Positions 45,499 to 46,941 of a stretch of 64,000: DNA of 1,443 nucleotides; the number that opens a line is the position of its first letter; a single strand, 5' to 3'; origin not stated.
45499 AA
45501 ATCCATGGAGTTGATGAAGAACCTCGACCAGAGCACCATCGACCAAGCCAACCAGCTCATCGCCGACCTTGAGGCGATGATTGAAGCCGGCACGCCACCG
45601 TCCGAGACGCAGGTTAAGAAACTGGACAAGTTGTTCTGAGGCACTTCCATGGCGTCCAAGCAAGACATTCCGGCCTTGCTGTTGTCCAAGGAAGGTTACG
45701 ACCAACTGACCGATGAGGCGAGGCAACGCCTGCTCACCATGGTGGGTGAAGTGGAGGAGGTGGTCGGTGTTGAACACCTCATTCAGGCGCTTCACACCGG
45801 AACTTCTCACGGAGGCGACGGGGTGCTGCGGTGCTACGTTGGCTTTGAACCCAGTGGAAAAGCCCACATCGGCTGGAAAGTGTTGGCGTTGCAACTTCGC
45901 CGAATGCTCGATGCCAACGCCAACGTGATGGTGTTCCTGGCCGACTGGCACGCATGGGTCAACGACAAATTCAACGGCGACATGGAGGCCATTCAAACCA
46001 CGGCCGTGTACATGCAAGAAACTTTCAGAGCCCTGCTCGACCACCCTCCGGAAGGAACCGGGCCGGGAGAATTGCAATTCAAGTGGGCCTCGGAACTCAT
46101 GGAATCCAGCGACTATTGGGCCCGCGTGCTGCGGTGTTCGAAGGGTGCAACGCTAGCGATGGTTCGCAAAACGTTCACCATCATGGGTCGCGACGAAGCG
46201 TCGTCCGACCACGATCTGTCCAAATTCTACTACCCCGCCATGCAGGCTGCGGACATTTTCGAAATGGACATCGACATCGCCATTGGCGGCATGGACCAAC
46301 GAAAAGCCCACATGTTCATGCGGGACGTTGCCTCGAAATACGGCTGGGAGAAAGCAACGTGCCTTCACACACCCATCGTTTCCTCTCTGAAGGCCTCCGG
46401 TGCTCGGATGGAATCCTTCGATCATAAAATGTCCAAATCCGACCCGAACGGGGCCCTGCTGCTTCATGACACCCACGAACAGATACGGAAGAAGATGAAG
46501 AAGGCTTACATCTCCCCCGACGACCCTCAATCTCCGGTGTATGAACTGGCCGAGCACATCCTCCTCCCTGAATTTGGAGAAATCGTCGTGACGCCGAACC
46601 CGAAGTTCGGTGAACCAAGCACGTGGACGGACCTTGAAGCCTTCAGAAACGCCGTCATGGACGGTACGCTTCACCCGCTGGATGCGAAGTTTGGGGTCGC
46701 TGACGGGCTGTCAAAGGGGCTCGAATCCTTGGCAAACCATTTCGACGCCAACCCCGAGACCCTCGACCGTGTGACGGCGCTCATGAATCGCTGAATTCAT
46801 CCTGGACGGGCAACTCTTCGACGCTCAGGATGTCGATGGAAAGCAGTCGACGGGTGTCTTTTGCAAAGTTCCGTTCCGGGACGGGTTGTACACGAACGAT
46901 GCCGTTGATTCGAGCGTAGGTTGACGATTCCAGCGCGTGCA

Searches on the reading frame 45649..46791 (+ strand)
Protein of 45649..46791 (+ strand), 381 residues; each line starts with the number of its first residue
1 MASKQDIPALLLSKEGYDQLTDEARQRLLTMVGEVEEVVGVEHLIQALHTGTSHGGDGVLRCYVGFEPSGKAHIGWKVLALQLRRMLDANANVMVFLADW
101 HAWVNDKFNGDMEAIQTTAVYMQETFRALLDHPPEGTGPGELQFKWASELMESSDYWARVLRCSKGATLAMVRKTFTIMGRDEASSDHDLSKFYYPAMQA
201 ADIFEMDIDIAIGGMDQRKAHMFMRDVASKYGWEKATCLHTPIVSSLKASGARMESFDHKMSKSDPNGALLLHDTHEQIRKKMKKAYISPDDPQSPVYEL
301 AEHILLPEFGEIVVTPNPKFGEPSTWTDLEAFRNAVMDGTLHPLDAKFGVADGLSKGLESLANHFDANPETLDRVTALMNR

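Call 82: search_protein_families(library=pfam, proteins=[window:45649-46791:+], max_evalue=0.0001)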
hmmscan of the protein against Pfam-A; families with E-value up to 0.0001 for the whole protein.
window:45649-46791:+ (381 aa): 1 family
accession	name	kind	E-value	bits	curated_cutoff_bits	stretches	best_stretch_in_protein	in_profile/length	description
PF00579.31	tRNA-synt_1b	-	2.6e-38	132.4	21.1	1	60-355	6-288/292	tRNA synthetases class I (W and Y)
